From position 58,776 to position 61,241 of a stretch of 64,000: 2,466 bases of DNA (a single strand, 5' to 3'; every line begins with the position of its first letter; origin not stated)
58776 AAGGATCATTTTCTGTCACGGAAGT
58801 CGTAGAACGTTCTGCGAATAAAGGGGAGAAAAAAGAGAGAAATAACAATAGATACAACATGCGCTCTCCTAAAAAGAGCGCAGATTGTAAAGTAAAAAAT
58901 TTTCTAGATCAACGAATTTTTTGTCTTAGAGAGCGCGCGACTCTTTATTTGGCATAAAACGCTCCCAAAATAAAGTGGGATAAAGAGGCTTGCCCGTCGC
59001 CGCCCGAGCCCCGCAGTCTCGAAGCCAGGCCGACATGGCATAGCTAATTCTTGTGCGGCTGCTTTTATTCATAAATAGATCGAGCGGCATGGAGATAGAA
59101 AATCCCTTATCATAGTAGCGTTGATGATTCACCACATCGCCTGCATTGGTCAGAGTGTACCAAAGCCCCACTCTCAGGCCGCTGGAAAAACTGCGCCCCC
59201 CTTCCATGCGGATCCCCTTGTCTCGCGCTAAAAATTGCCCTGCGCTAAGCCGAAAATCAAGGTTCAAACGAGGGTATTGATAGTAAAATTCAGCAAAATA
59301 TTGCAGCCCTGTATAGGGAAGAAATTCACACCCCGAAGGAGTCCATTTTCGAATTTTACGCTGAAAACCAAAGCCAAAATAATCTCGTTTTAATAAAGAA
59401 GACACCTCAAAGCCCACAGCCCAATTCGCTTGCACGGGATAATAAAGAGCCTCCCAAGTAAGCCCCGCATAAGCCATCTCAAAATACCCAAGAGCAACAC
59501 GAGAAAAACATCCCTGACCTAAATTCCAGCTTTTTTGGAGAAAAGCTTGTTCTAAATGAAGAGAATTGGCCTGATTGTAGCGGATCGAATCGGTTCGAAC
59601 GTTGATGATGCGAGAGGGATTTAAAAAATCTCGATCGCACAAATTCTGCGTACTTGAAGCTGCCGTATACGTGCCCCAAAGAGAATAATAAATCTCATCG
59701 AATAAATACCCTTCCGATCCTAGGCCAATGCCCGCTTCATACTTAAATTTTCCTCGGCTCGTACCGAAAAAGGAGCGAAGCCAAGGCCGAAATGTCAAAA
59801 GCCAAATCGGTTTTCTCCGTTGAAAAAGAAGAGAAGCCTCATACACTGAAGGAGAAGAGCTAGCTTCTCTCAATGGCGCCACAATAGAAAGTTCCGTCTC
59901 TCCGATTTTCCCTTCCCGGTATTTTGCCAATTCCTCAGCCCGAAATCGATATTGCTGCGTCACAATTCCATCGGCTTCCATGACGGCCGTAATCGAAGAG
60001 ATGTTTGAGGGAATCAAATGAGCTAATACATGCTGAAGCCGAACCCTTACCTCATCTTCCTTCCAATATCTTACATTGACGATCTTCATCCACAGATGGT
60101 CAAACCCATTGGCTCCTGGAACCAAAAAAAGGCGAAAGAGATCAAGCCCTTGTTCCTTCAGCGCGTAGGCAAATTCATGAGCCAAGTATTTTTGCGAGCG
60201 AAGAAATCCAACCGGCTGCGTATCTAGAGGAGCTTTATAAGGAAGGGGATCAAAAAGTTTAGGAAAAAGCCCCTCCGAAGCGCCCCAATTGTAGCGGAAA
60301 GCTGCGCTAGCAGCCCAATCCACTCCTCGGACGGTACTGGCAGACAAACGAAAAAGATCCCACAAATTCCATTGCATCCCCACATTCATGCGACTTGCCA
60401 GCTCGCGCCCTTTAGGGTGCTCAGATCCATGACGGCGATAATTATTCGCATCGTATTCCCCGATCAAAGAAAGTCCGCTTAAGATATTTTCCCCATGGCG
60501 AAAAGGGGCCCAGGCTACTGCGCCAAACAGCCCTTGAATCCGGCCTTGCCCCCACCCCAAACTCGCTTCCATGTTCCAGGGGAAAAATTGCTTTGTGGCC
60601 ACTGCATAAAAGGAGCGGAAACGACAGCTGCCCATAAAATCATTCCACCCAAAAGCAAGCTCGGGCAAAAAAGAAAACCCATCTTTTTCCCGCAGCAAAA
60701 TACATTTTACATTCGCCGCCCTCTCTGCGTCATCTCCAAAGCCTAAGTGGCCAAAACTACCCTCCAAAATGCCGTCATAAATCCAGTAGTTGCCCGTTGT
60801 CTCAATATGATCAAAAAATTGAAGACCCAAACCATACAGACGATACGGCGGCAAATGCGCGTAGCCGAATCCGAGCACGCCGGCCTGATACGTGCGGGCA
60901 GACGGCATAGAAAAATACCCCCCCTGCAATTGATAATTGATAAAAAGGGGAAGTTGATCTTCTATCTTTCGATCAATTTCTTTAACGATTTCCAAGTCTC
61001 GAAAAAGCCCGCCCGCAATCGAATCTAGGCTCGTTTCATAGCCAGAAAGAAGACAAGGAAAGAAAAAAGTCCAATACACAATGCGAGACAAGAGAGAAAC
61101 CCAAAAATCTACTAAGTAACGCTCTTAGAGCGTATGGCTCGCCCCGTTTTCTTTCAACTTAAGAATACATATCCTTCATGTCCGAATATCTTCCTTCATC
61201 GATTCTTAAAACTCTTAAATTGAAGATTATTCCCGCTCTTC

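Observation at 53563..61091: Sec-signal RHS toxin immediately downstream of a lone YjbH/GfcD-family outer-membrane barrel: possible two-gene export unit in a T6SS-less lineage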

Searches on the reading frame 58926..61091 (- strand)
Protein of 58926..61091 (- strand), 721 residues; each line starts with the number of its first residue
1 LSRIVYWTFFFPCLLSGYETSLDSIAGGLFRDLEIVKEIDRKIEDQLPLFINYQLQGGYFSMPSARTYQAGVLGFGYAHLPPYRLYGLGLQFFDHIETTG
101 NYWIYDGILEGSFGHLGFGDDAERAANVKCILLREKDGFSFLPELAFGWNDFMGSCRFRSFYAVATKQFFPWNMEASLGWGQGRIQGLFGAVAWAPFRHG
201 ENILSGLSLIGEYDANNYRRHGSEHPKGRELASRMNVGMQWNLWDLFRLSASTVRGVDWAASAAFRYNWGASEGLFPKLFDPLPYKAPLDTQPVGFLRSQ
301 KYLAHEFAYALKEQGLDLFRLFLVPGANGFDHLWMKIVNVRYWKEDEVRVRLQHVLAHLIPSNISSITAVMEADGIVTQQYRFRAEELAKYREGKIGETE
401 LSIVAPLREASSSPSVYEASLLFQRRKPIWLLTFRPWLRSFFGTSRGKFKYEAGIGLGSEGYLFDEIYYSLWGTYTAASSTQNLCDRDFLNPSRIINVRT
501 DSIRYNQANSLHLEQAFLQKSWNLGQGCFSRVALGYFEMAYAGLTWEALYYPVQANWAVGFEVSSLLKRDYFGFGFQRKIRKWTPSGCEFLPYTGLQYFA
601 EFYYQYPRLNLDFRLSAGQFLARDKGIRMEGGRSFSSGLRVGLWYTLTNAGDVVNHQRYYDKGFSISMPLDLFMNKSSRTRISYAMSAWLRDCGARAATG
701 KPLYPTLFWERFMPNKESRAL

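Call 5: search_protein_families(library=pfam, proteins=[window:58926-61091:-], max_evalue=0.01)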
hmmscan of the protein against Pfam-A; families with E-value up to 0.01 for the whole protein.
window:58926-61091:- (721 aa): 1 family
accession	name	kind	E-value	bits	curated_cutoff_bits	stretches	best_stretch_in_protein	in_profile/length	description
PF06082.17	YjbH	-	2.8e-136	456.4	24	2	187-706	171-655/658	Exopolysaccharide biosynthesis protein YbjH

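Call 6: search_protein_families(library=ncbifam, proteins=[window:58926-61091:-], max_evalue=0.01)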
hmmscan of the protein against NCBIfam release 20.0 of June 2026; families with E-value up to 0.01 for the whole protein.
window:58926-61091:- (721 aa): 0 families

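Call 11: find_homologous_proteins(query=window:58926-61091:-, max_evalue=0.00001)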
Query window:58926-61091:- (721 aa): 431 proteins with E <= 0.00001 among 8000 candidates; the best 120 are listed.
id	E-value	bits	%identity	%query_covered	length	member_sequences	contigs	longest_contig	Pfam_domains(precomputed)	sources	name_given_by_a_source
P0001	0.0e+0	1491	90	96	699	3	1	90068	PF06082.18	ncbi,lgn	-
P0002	0.0e+0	1382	82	99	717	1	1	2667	PF06082.18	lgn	-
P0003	0.0e+0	1276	75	99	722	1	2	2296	PF06082.18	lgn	-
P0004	0.0e+0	1263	76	98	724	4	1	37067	PF06082.18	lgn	-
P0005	0.0e+0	1261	74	100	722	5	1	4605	PF06082.18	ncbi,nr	ncbi:MAG: YjbH domain-containing protein [Chlamydiae bacterium]|nr:YjbH domain-containing protein [C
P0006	0.0e+0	1248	75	97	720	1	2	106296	PF06082.18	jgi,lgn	jgi:hypothetical protein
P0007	0.0e+0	1227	74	96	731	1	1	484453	PF06082.18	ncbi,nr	ncbi:MAG: YjbH domain-containing protein [Verrucomicrobia bacterium]|nr:YjbH domain-containing prote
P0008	0.0e+0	1218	73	98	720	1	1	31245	PF06082.18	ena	-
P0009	0.0e+0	1208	76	91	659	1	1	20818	PF06082.18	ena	-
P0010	0.0e+0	1163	70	96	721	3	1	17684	PF06082.18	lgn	-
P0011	0.0e+0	1149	68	96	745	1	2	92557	PF06082.18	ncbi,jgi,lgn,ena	jgi:hypothetical protein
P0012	0.0e+0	1142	70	94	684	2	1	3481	PF06082.18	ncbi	-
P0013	0.0e+0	1136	69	96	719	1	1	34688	PF06082.18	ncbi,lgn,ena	-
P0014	0.0e+0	1128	68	96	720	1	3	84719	PF06082.18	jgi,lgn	jgi:hypothetical protein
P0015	0.0e+0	1127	66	99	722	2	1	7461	PF06082.18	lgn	-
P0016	0.0e+0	1119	66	98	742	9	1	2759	PF06082.18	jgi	jgi:hypothetical protein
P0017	0.0e+0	1116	66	98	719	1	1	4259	PF06082.18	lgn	-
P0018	0.0e+0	1116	65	99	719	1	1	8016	PF06082.18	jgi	jgi:hypothetical protein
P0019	0.0e+0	1115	67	97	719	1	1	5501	PF06082.18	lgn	-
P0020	0.0e+0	1115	65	99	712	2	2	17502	PF06082.18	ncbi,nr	ncbi:MAG TPA: YjbH domain-containing protein [Chlamydiales bacterium]|nr:YjbH domain-containing prot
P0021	0.0e+0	1114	68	96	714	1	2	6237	PF06082.18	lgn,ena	-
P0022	0.0e+0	1114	67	96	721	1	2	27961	PF06082.18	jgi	-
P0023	0.0e+0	1114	67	96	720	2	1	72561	PF06082.18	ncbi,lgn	-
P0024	0.0e+0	1113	67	98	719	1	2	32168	PF06082.18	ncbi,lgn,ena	-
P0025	0.0e+0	1113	67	96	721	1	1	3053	PF06082.18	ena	-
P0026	0.0e+0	1112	68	96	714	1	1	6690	PF06082.18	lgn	-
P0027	0.0e+0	1108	65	98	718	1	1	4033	PF06082.18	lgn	-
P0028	0.0e+0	1107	66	96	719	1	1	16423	PF06082.18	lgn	-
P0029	0.0e+0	1107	67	97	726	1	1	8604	PF06082.18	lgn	-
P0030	0.0e+0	1107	66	96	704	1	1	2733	PF06082.18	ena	-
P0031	0.0e+0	1105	65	98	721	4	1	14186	PF06082.18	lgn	-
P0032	0.0e+0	1105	66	98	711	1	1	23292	PF06082.18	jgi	jgi:hypothetical protein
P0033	0.0e+0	1105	66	96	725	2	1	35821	PF06082.18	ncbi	-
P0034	0.0e+0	1102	67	95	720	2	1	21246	PF06082.18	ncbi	-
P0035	0.0e+0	1102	65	98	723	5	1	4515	PF06082.18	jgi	jgi:hypothetical protein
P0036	0.0e+0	1101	66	96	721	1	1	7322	PF06082.18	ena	-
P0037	0.0e+0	1100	66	98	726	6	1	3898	PF06082.18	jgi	jgi:hypothetical protein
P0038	0.0e+0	1100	65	98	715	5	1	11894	PF06082.18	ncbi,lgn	-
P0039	0.0e+0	1100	66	96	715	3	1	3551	PF06082.18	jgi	jgi:hypothetical protein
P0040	0.0e+0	1100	65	96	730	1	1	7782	PF06082.18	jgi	jgi:hypothetical protein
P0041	0.0e+0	1098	66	96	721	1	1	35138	PF06082.18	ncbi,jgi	jgi:hypothetical protein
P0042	0.0e+0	1098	66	96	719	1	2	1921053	PF06082.18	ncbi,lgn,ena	ncbi:MAG: YjbH domain-containing protein [Chlamydiales bacterium]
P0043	0.0e+0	1097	66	96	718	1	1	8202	PF06082.18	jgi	jgi:hypothetical protein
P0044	0.0e+0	1096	64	99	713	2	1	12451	PF06082.18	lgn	-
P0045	0.0e+0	1096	65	98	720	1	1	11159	PF06082.18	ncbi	-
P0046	0.0e+0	1095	67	96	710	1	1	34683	PF06082.18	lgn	-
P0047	0.0e+0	1095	65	98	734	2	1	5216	PF06082.18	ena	-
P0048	0.0e+0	1094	64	97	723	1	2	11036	PF06082.18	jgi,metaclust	metaclust:\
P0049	0.0e+0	1093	65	99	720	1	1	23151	PF06082.18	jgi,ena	-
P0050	0.0e+0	1093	65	98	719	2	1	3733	PF06082.18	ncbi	-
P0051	0.0e+0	1091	65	96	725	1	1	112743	PF06082.18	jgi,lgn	jgi:hypothetical protein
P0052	0.0e+0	1088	66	96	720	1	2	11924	PF06082.18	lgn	-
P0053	0.0e+0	1088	65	96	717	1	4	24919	PF06082.18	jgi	jgi:hypothetical protein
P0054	0.0e+0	1088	64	98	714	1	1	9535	PF06082.18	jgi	jgi:hypothetical protein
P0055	0.0e+0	1087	66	95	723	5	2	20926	PF06082.18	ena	-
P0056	0.0e+0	1085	67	95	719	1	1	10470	PF06082.18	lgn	-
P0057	0.0e+0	1085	64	99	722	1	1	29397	PF06082.18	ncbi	ncbi:MAG: YjbH domain-containing protein [Chlamydiota bacterium]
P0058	0.0e+0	1084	64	97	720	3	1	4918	PF06082.18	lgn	-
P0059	0.0e+0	1084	65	96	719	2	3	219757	PF06082.18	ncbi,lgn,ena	-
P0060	0.0e+0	1083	65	96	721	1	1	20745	PF06082.18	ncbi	-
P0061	0.0e+0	1083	66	96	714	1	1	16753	PF06082.18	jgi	jgi:hypothetical protein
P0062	0.0e+0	1082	65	98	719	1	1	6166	PF06082.18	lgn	-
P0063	0.0e+0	1081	65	96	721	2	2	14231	PF06082.18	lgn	-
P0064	0.0e+0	1081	66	96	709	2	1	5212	PF06082.18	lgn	-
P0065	0.0e+0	1080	65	98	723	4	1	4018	PF06082.18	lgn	-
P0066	0.0e+0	1080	65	96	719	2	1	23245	PF06082.18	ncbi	-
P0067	0.0e+0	1080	64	97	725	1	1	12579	PF06082.18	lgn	-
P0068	0.0e+0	1080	64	96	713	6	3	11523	PF06082.18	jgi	-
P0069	0.0e+0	1079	66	96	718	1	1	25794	PF06082.18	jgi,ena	-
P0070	0.0e+0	1079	65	95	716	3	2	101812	PF06082.18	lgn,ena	-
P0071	0.0e+0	1078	63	99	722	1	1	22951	PF06082.18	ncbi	-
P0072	0.0e+0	1078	64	98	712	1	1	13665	PF06082.18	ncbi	-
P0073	0.0e+0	1078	65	98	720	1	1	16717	PF06082.18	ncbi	-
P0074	0.0e+0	1077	65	96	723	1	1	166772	PF06082.18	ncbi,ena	-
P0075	0.0e+0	1077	65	97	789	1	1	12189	PF06082.18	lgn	-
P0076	0.0e+0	1077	65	96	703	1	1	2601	PF06082.18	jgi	-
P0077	0.0e+0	1077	65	96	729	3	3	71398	PF06082.18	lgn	-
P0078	0.0e+0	1076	65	98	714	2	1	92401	PF06082.18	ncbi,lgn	-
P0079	0.0e+0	1076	66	95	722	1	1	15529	PF06082.18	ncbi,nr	ncbi:MAG TPA: YjbH domain-containing protein [Chlamydiales bacterium]|nr:YjbH domain-containing prot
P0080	0.0e+0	1076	64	98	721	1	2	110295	PF06082.18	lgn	-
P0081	0.0e+0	1076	65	96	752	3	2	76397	PF06082.18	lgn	-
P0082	0.0e+0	1075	65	96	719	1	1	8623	PF06082.18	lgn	-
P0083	0.0e+0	1075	64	99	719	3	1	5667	PF06082.18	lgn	-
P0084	0.0e+0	1072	64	99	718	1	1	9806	PF06082.18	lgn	-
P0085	0.0e+0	1072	64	98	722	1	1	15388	PF06082.18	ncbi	-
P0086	0.0e+0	1072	64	98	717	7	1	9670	PF06082.18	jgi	jgi:hypothetical protein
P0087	0.0e+0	1072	66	96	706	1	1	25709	PF06082.18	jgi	jgi:hypothetical protein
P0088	0.0e+0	1071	65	95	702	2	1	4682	PF06082.18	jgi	jgi:hypothetical protein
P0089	0.0e+0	1070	64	96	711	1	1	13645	PF06082.18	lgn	-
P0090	0.0e+0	1069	64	98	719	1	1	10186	PF06082.18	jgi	-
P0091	0.0e+0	1069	64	98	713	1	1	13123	PF06082.18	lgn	-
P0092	0.0e+0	1069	64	97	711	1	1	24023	PF06082.18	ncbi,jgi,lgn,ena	jgi:hypothetical protein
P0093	0.0e+0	1069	64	99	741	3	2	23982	PF06082.18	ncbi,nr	ncbi:MAG: YjbH domain-containing protein [Verrucomicrobia bacterium]|nr:YjbH domain-containing prote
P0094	0.0e+0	1068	67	95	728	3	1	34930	PF06082.18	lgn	-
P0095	0.0e+0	1067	64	96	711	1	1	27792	PF06082.18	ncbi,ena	-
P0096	0.0e+0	1066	64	98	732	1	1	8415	PF06082.18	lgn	-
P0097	0.0e+0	1066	64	95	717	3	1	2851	PF06082.18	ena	-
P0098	0.0e+0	1066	65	96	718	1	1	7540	PF06082.18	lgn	-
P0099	0.0e+0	1064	62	99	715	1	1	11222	PF06082.18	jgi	-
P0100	0.0e+0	1063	64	95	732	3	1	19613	PF06082.18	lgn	-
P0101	0.0e+0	1062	65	95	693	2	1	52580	PF06082.18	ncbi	-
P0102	0.0e+0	1061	64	95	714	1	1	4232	PF06082.18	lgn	-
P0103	0.0e+0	1061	62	99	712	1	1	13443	PF06082.18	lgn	-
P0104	0.0e+0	1060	65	95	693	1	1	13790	PF06082.18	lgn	-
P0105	0.0e+0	1059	62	98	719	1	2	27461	PF06082.18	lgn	-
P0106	0.0e+0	1059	63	96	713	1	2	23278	PF06082.18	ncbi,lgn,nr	ncbi:MAG TPA: YjbH domain-containing protein [Chlamydiales bacterium]|nr:YjbH domain-containing prot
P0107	0.0e+0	1057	64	95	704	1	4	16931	PF06082.18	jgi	jgi:hypothetical protein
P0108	0.0e+0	1057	64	98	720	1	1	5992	PF06082.18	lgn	-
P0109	0.0e+0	1056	65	96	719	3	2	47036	PF06082.18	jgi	jgi:hypothetical protein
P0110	0.0e+0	1056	64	95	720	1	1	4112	PF06082.18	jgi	jgi:hypothetical protein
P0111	0.0e+0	1053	64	96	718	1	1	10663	PF06082.18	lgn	-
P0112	0.0e+0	1051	61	98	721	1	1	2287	PF06082.18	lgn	-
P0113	0.0e+0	1050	63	96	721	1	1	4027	PF06082.18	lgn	-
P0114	0.0e+0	1050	63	95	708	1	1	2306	PF06082.18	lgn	-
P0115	0.0e+0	1050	62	98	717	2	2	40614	PF06082.18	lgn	-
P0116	0.0e+0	1049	62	98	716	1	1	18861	PF06082.18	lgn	-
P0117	0.0e+0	1049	61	99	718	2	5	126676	PF06082.18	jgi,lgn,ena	-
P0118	0.0e+0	1048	63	95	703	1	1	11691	PF06082.18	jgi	jgi:hypothetical protein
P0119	0.0e+0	1048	63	98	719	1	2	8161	PF06082.18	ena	-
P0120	0.0e+0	1046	64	95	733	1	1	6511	PF06082.18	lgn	-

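Call 12: find_related_loci(query=window:58926-61091:-, collection=genome_contigs, flank=10000)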
Query window:58926-61091:- (721 aa) in genome_contigs; peptide patterns used: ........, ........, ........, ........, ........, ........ (x = any residue, [..] = any of these).
80 stretches matched a pattern; 24 encode a relative of the query (tblastn E <= 1e-3); 24 distinct loci.
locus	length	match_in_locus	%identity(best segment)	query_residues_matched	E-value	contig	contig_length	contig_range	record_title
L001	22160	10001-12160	74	3-721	0e+0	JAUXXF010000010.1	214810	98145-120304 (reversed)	MAG: Chlamydiales bacterium isolate C15_metabat.bin.97 C15_k141_78023, whole genome shotgun sequence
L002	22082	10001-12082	74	19-712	0e+0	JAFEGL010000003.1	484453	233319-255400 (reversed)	MAG: Verrucomicrobia bacterium isolate SZAS-17 LIN-573__3__length-484453, whole genome shotgun sequence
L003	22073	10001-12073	70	22-712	0e+0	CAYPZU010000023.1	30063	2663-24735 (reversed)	MAG TPA_asm: uncultured bacterium isolate SRP292972_co2_195 genome assembly, contig: NODE_1367_length_30063_cov_8.597007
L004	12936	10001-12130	65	1-712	0e+0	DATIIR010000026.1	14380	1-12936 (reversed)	MAG TPA_asm: Chlamydiales bacterium isolate SMAG_U15670 k141_726208, whole genome shotgun sequence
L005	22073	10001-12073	67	23-712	0e+0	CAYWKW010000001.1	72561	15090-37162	MAG TPA_asm: uncultured bacterium isolate SRP200132_co2_218 genome assembly, contig: NODE_159_length_72561_cov_10.855157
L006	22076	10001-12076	66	21-712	0e+0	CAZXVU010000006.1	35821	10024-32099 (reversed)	MAG TPA_asm: uncultured bacterium isolate SRP200132_co1_523 genome assembly, contig: NODE_2006_length_35821_cov_9.356232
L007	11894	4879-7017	65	4-712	0e+0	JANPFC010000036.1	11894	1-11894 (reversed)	MAG: Chlamydiota bacterium isolate VAR_78_metabat_106 VAR_78_k141_1536791, whole genome shotgun sequence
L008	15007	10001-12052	67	29-712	0e+0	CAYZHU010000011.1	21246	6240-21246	MAG TPA_asm: uncultured bacterium isolate SRP200132_co1_73 genome assembly, contig: NODE_4312_length_21246_cov_6.299797,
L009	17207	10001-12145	64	1-712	0e+0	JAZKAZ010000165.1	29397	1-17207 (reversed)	MAG: Chlamydiota bacterium isolate ADI_H3L2_1_122_18_3-bin054_1 ADIH3L21_B054_1_000000000165, whole genome shotgun seque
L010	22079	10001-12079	65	20-712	0e+0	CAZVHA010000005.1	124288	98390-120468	MAG TPA_asm: uncultured bacterium isolate SRP178908_co1_279 genome assembly, contig: NODE_53_length_124288_cov_48.604139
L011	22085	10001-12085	65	10-712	0e+0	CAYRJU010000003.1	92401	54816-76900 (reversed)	MAG TPA_asm: uncultured bacterium isolate SRP200132_co2_350 genome assembly, contig: NODE_77_length_92401_cov_15.732484,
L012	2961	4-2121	64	9-712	0e+0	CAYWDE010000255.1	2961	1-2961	MAG TPA_asm: uncultured bacterium isolate SRP302895_co1_246 genome assembly, contig: NODE_78009_length_2961_cov_5.939436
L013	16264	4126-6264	64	2-712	0e+0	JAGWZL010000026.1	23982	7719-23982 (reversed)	MAG: Verrucomicrobia bacterium isolate REEB52 contig-150_2554, whole genome shotgun sequence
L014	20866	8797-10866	64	26-715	0e+0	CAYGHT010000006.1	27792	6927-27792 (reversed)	MAG TPA_asm: uncultured bacterium isolate ERP113451_co3_56 genome assembly, contig: NODE_1175_length_27792_cov_6.531745,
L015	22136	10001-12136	64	1-712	0e+0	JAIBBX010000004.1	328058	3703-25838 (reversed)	MAG: Parachlamydiales bacterium isolate SSF52 NODE_220_length_328058_cov_26.133952, whole genome shotgun sequence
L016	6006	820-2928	62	5-715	0e+0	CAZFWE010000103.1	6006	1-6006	MAG TPA_asm: uncultured bacterium isolate SRP193066_co1_78 genome assembly, contig: NODE_11643_length_6006_cov_4.498740,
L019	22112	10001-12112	50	5-711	0e+0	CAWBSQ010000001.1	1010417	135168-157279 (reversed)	MAG: uncultured Simkaniaceae bacterium isolate MFD04540.bin.1.17 genome assembly, contig: contig_15636, whole genome sho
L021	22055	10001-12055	49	26-711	0e+0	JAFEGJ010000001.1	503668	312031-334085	MAG: Verrucomicrobia bacterium isolate SZAS-15 VERR-AMP-3__1__length-503668, whole genome shotgun sequence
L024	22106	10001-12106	48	11-711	0e+0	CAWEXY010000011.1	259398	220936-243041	MAG: uncultured Verrucomicrobiae bacterium isolate MFD04780.bin.2.55 genome assembly, contig: contig_24264, whole genome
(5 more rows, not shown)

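Call 15: find_encoding_contigs(protein=P0001, flank=10000, max_places=4)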
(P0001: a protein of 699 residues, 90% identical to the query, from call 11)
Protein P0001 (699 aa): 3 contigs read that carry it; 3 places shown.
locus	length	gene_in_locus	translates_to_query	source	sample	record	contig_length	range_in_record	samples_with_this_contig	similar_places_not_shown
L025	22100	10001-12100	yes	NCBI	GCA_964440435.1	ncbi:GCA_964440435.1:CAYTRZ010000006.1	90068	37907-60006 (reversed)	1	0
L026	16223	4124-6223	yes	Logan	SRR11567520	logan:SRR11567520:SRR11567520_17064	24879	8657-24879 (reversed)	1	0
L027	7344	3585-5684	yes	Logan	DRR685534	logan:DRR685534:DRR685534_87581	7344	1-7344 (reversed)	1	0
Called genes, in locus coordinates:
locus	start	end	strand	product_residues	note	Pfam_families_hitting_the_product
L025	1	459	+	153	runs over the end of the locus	-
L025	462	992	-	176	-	PF01812:5-FTHF_cyc-lig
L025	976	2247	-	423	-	PF07661:MORN_2 (faint)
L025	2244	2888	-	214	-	-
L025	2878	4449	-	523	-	-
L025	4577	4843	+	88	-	PF02325:CCB3_YggT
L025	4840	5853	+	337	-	PF01207:Dus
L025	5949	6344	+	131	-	PF07883:Cupin_2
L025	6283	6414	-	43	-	-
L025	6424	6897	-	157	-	PF05991:NYN_YacP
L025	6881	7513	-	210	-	PF01725:Ham1p_like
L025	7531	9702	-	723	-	PF27167:HTH_GRAD, PF03449:GreA_GreB_N, PF01272:GreA_GreB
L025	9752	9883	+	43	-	-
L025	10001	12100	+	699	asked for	PF06082:YjbH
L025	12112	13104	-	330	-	PF00490:ALAD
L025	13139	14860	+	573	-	PF02511:Thy1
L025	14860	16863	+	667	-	PF00270:DEAD (faint), PF04851:ResIII, PF17757:UvrB_inter, PF27431:UvrB_3rd, PF00271:Helicase_C, PF12344:UvrB, PF02151:UVR (weak)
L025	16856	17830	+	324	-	-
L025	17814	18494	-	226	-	-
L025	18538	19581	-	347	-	PF13439:Glyco_transf_4, PF13579:Glyco_trans_4_4 (faint), PF20706:GT4-conflict, PF00534:Glycos_transf_1, PF13692:Glyco_trans_1_4, PF13524:Glyco_trans_1_2 (weak)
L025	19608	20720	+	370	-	PF13439:Glyco_transf_4, PF00534:Glycos_transf_1, PF13692:Glyco_trans_1_4, PF13524:Glyco_trans_1_2 (faint)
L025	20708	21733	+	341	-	PF00483:NTP_transferase, PF12804:NTP_transf_3 (weak), PF22640:ManC_GMP_beta-helix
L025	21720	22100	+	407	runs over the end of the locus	PF04932:Wzy_C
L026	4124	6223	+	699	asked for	PF06082:YjbH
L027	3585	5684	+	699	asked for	PF06082:YjbH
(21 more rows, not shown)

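Call 16: find_encoding_contigs(protein=P0004, flank=10000, max_places=3)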
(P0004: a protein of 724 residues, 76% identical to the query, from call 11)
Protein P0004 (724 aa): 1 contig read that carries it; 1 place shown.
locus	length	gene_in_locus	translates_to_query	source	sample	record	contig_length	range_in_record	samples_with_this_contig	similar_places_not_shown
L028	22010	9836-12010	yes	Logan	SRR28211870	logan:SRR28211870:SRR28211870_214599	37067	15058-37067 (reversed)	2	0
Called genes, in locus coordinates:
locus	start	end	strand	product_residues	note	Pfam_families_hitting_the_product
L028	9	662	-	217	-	-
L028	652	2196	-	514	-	-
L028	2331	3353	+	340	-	PF01207:Dus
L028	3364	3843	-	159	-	PF05991:NYN_YacP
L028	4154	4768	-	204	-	PF01725:Ham1p_like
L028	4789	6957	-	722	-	PF27167:HTH_GRAD, PF03449:GreA_GreB_N, PF01272:GreA_GreB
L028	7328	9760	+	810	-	PF03797:Autotransporter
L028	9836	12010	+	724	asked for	PF06082:YjbH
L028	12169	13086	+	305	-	-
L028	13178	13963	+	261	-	PF01308:Chlam_OMP (faint)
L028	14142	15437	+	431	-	-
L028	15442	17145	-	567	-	PF05977:MFS_3, PF07690:MFS_1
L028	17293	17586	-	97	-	-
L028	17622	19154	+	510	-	PF13637:Ank_4 (faint), PF12796:Ank_2 (faint), PF00023:Ank (faint), PF13606:Ank_3 (faint), PF13857:Ank_5 (faint)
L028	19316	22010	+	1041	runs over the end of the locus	PF04257:RecC_N, PF27451:RecC_4th, PF17946:RecC_C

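Call 26: search_solved_structures(query=window:58926-61091:-, max_evalue=1)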
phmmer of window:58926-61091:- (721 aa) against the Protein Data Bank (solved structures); distinct sequences matched with E-value up to 1: 0.
